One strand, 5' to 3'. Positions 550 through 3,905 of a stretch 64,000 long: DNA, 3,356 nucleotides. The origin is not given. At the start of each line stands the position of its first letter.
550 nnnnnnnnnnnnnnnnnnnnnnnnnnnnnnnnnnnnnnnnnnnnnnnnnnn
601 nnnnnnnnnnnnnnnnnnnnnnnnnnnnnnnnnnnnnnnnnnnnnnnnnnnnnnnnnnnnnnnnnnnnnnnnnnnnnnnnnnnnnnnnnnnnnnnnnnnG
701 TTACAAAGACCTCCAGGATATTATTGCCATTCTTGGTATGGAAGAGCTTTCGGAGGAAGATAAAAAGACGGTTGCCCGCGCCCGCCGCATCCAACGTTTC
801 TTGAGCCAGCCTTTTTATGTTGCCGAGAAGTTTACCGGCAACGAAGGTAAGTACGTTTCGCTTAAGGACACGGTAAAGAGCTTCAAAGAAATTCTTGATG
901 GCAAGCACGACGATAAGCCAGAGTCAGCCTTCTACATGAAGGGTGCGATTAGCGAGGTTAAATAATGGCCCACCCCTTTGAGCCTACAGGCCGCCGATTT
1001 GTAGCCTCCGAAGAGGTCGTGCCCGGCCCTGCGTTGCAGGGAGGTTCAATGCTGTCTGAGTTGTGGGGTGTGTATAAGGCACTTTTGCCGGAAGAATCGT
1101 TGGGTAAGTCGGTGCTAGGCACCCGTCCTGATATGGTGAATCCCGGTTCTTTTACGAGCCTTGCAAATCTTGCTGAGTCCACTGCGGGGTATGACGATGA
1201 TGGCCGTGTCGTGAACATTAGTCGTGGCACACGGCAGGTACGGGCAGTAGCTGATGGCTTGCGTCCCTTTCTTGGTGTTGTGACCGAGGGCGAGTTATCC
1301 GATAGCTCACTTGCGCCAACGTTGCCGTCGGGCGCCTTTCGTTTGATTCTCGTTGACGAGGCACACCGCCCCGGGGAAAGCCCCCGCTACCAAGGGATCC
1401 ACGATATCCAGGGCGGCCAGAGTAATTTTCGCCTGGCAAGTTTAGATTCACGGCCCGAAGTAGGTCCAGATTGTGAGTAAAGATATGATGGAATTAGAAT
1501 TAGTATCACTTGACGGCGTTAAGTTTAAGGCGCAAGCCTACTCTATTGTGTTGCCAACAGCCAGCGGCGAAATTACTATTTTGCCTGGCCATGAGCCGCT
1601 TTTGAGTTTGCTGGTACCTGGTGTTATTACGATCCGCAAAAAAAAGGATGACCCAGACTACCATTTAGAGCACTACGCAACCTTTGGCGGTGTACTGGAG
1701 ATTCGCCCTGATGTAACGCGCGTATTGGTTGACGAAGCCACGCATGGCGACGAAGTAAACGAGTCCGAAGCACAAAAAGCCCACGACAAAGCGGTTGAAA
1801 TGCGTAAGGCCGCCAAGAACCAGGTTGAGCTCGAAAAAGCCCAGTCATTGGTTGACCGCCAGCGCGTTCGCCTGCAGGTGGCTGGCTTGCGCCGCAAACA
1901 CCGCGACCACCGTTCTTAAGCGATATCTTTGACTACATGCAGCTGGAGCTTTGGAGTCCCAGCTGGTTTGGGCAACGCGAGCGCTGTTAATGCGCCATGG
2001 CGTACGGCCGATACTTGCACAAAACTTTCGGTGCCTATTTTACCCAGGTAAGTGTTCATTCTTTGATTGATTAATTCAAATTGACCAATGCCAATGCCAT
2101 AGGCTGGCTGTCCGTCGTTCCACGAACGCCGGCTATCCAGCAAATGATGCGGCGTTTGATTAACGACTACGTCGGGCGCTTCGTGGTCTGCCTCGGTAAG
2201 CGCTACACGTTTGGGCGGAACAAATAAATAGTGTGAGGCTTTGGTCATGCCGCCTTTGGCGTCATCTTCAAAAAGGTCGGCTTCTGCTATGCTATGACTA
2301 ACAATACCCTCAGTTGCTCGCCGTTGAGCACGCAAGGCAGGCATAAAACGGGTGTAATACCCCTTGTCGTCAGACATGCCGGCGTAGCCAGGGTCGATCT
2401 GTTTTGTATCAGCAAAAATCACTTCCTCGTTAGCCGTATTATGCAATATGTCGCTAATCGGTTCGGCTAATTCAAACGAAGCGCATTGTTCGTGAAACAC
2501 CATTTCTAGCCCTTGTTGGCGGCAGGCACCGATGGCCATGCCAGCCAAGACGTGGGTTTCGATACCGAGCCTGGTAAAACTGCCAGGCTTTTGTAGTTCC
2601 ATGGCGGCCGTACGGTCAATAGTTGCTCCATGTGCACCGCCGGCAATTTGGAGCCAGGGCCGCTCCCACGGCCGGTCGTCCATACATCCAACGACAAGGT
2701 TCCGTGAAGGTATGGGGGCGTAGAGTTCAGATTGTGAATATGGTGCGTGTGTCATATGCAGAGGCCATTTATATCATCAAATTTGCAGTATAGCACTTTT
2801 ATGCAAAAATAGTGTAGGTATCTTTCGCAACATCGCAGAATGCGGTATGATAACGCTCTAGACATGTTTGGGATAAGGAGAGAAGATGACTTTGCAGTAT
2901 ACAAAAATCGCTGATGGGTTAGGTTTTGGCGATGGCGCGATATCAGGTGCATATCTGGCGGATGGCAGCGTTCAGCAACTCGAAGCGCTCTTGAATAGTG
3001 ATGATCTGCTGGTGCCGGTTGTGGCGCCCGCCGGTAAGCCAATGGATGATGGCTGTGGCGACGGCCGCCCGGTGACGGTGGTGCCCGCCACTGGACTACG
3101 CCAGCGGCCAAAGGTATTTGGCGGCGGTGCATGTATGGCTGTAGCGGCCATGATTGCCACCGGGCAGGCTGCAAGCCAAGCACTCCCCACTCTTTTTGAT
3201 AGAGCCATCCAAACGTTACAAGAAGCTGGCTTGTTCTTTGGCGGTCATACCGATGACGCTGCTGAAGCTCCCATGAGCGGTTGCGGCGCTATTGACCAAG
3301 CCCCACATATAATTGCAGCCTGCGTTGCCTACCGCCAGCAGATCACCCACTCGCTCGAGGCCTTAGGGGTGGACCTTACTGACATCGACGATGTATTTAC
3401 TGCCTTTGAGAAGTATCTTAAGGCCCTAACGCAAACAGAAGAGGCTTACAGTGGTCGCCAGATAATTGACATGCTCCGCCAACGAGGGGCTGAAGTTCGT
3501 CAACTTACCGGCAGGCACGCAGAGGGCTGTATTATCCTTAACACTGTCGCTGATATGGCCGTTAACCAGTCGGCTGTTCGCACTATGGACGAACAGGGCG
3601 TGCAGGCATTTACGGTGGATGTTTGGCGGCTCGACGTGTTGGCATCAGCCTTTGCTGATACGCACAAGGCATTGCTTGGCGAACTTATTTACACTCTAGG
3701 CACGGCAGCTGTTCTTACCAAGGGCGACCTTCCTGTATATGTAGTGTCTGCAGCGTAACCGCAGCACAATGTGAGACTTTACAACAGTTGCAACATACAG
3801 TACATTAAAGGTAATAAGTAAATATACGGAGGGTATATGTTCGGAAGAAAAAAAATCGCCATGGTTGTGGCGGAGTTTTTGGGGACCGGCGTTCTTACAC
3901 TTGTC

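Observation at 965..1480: Gene-sized insertion exactly filling the atpD-atpC junction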

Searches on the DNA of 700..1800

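Call 6: search_rna_families(source=window, start=700, end=1800, threshold=evalue, max_evalue=1)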
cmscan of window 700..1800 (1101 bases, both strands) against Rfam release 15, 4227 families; matches with E-value up to 1: 0.
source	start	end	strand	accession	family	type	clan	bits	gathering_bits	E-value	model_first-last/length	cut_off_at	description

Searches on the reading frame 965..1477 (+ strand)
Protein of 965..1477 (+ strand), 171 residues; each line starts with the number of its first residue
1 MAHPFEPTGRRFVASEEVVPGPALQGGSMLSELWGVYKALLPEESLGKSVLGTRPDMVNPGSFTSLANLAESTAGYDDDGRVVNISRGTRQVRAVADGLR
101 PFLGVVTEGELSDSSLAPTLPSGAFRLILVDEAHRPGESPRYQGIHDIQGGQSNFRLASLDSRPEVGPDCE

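Call 3: search_protein_families(library=pfam, proteins=[window:965-1477:+], max_evalue=1)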
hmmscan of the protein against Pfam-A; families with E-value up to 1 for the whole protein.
window:965-1477:+ (171 aa): 1 family
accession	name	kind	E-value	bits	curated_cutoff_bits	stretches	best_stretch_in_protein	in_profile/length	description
PF04851.21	ResIII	-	0.047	14.1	22.5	1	120-147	121-148/164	Type III restriction enzyme, res subunit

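Call 4: search_protein_families(library=ncbifam, proteins=[window:965-1477:+], max_evalue=1)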
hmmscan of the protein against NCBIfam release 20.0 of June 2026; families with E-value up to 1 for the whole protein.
window:965-1477:+ (171 aa): 0 families

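Call 18: find_homologous_proteins(query=window:965-1477:+, max_evalue=0.01)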
Query window:965-1477:+ (171 aa): 2 proteins with E <= 0.01 among 140 candidates.
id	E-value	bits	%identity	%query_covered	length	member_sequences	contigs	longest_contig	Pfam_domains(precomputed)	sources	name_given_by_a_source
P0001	9.1e-81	288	99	80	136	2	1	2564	-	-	-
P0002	2.3e-61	225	66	100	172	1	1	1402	-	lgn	-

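Call 21: find_encoding_contigs(protein=P0002, flank=3000)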
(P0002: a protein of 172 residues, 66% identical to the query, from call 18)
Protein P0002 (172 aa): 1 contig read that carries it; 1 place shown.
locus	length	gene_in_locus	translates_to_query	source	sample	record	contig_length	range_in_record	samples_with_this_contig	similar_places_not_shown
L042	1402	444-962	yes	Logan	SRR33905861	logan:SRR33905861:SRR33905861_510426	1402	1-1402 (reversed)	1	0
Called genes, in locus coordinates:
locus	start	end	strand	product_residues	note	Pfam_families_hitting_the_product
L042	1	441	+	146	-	?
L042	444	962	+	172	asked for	-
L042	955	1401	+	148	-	PF02823:ATP-synt_DE_N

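Call 22: find_encoding_contigs(protein=P0001, flank=3000)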
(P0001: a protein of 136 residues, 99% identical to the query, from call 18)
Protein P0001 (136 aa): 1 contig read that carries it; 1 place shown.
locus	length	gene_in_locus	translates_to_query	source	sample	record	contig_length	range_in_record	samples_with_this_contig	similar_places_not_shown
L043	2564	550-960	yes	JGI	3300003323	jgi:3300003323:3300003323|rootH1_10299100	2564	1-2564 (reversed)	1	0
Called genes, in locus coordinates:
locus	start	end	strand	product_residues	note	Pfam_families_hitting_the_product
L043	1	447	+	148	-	?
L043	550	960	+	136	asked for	-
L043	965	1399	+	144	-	PF02823:ATP-synt_DE_N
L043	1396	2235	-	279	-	-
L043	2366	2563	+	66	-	?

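Call 31: search_protein_families(library=pfam, proteins=[P0002], max_evalue=1)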
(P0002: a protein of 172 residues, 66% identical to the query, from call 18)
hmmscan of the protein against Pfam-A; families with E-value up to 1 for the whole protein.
P0002 (172 aa): 2 families
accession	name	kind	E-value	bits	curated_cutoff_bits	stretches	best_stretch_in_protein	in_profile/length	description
PF04851.21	ResIII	-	0.036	14.4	22.5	1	119-144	118-144/164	Type III restriction enzyme, res subunit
PF20591.4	DUF6792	-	0.21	11.4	25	1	84-158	65-138/220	Domain of unknown function (DUF6792)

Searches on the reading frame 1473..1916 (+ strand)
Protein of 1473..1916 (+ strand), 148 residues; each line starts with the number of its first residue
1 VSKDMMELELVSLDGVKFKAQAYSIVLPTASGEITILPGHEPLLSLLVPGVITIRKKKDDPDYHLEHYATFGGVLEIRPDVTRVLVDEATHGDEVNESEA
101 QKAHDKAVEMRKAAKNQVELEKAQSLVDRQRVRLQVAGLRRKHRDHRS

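Call 3: search_protein_families(library=pfam, proteins=[window:1473-1916:+], max_evalue=1)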
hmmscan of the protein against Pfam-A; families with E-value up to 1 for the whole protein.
window:1473-1916:+ (148 aa): 4 families
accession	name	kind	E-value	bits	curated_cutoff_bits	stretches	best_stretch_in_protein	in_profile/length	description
PF02823.21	ATP-synt_DE_N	-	3.4e-19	69.1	27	1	6-89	1-80/80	ATP synthase, Delta/Epsilon chain, beta-sandwich domain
PF17275.7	DUF5340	-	0.15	12.7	27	1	95-123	29-57/70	Family of unknown function (DUF5340)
PF12848.13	ABC_tran_Xtn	-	0.29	11.7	25.9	1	100-133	20-53/85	ABC transporter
PF00401.25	ATP-synt_DE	-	0.68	10.6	24.6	1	93-138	1-47/47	ATP synthase, Delta/Epsilon chain, long alpha-helix domain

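Call 4: search_protein_families(library=ncbifam, proteins=[window:1473-1916:+], max_evalue=1)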
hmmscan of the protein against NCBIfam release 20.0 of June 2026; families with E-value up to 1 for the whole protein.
window:1473-1916:+ (148 aa): 21 families
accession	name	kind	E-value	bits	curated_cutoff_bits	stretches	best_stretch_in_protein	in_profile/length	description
TIGR01216.1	ATP_synt_epsi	equivalog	2.2e-28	98.9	67.25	1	5-137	1-129/130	ATP synthase F1 subunit epsilon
NF001847.0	PRK00571.1-4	equivalog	3.1e-25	88.5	135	1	5-142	3-136/139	F0F1 ATP synthase subunit epsilon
NF001851.0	PRK00571.2-4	equivalog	1.9e-19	70.1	131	1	5-126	4-121/135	F0F1 ATP synthase subunit epsilon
NF011322.0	PRK14735.1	equivalog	3.2e-19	69.2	202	1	7-145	4-137/139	F0F1 ATP synthase subunit epsilon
NF001846.0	PRK00571.1-3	equivalog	1.1e-18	67.8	132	1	5-137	3-134/137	F0F1 ATP synthase subunit epsilon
NF009980.0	PRK13446.1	equivalog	1.2e-18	67.4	129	1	4-139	3-133/136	F0F1 ATP synthase subunit epsilon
NF001852.0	PRK00571.2-5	equivalog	4e-15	56.2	145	1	6-121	4-117/124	F0F1 ATP synthase subunit epsilon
NF009986.0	PRK13452.1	equivalog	8.2e-15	55.1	207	1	1-134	1-130/145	F0F1 ATP synthase subunit epsilon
NF009977.0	PRK13442.1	equivalog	1.4e-14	54.1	80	1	2-103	2-99/102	F0F1 ATP synthase subunit epsilon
NF009979.0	PRK13444.1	equivalog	5.8e-13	49.3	163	1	3-124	3-119/127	F0F1 ATP synthase subunit epsilon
NF011323.0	PRK14736.1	subfamily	1.8e-12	47.3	145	1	7-123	5-116/133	F0F1 ATP synthase subunit epsilon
NF009984.0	PRK13450.1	equivalog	2.2e-12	47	164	1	3-136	2-130/133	F0F1 ATP synthase subunit epsilon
NF009978.0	PRK13443.1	equivalog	4.4e-10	39.9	148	1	4-120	3-114/136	F0F1 ATP synthase subunit epsilon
NF009982.0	PRK13448.1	equivalog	7.9e-10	39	146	1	6-128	4-120/135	F0F1 ATP synthase subunit epsilon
NF009981.0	PRK13447.1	equivalog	9.5e-08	31.8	160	1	30-144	30-137/151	F0F1 ATP synthase subunit epsilon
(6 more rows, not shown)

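Call 34: find_related_loci(query=window:1485-1916:+, collection=genome_contigs, flank=2500)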
Query window:1485-1916:+ (144 aa) in genome_contigs; peptide patterns used: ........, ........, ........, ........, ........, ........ (x = any residue, [..] = any of these).
469 stretches matched a pattern; 122 encode a relative of the query (tblastn E <= 1e-3); the best 80 are kept; 80 distinct loci.
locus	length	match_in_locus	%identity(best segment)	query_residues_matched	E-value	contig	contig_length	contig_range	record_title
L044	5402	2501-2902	84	2-135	1e-74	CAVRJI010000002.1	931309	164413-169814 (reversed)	MAG: uncultured bacterium isolate MFD01275.bin.1.111 genome assembly, contig: contig_12920, whole genome shotgun sequenc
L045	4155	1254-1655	84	2-135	7e-75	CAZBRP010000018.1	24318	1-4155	MAG TPA_asm: uncultured Candidatus Saccharibacteria bacterium isolate SRP200132_co1_645 genome assembly, contig: NODE_35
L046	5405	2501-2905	77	1-135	7e-70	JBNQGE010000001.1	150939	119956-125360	MAG: Candidatus Saccharibacteria bacterium isolate Bin_28 c_000000000006, whole genome shotgun sequence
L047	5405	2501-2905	76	1-135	5e-68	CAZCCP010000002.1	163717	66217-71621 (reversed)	MAG TPA_asm: uncultured Candidatus Saccharibacteria bacterium isolate SRP200132_co1_638 genome assembly, contig: NODE_74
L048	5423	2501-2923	72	2-142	5e-68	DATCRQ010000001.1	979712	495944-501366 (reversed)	MAG TPA_asm: Candidatus Saccharimonadales bacterium isolate SMAG_U7283 k141_89128, whole genome shotgun sequence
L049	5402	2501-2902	73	2-135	1e-65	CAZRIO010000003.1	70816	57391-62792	MAG TPA_asm: uncultured Candidatus Saccharibacteria bacterium isolate SRP200132_co1_783 genome assembly, contig: NODE_50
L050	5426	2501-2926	72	2-143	1e-65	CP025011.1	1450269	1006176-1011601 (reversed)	Candidatus Saccharibacteria bacterium YM_S32_TM7_50_20 chromosome, complete genome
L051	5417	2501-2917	68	2-140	1e-64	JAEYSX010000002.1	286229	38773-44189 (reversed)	MAG: Candidatus Parcubacteria bacterium isolate OH_CBlB_112 k127_2884060, whole genome shotgun sequence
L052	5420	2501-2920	71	1-140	4e-64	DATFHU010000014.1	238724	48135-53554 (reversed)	MAG TPA_asm: Candidatus Saccharimonadales bacterium isolate SMAG_U8697 k141_984324, whole genome shotgun sequence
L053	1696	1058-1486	69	1-143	1e-66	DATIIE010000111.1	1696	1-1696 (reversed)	MAG TPA_asm: Candidatus Saccharimonadales bacterium isolate SMAG_U15656 k141_32779, whole genome shotgun sequence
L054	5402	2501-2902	72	2-135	5e-64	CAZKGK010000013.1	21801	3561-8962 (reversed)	MAG TPA_asm: uncultured Candidatus Saccharibacteria bacterium isolate SRP200132_co1_660 genome assembly, contig: NODE_41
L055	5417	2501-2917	71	1-139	5e-64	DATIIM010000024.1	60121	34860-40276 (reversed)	MAG TPA_asm: Patescibacteria group bacterium isolate SMAG_U15665 k141_78632, whole genome shotgun sequence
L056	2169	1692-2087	71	2-133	7e-65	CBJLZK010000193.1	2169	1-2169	MAG TPA_asm: uncultured bacterium isolate SRR27822709_concoct_53 genome assembly, contig: ERZ27339097.31254, whole genom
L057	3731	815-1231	71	2-140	3e-63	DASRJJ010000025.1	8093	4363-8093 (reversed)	MAG TPA_asm: Candidatus Saccharimonadales bacterium isolate SMAG_U10133 k141_1447867, whole genome shotgun sequence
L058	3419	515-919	70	1-135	8e-62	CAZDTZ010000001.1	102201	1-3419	MAG TPA_asm: uncultured Candidatus Saccharibacteria bacterium isolate SRP200132_co1_471 genome assembly, contig: NODE_21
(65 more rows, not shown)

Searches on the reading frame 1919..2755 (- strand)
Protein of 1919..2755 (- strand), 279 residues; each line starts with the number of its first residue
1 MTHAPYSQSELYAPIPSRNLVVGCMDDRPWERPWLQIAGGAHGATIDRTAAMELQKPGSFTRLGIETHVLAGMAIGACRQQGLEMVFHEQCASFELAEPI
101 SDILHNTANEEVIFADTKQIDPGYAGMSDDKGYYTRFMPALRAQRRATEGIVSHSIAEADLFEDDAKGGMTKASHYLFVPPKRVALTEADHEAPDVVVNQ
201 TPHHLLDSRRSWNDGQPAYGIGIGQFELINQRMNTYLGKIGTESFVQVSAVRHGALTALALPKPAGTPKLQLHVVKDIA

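Call 3: search_protein_families(library=pfam, proteins=[window:1919-2755:-], max_evalue=1)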
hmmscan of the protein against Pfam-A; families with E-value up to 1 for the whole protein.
window:1919-2755:- (279 aa): 1 family
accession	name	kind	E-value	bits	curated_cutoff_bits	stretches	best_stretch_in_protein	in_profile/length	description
PF12617.14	LdpA_C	-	0.11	12.5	22.2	1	34-89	103-153/184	Light dependent period A C-terminal domain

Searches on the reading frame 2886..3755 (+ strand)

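Call 3: search_protein_families(library=pfam, proteins=[window:2886-3755:+], max_evalue=1)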
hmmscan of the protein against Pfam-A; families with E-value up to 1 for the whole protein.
window:2886-3755:+ (290 aa): 1 family
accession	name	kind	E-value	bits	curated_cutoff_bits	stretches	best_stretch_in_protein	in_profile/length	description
PF18484.6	CDCA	-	2.2e-09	37.7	29.2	1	57-250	12-153/184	Cadmium carbonic anhydrase repeat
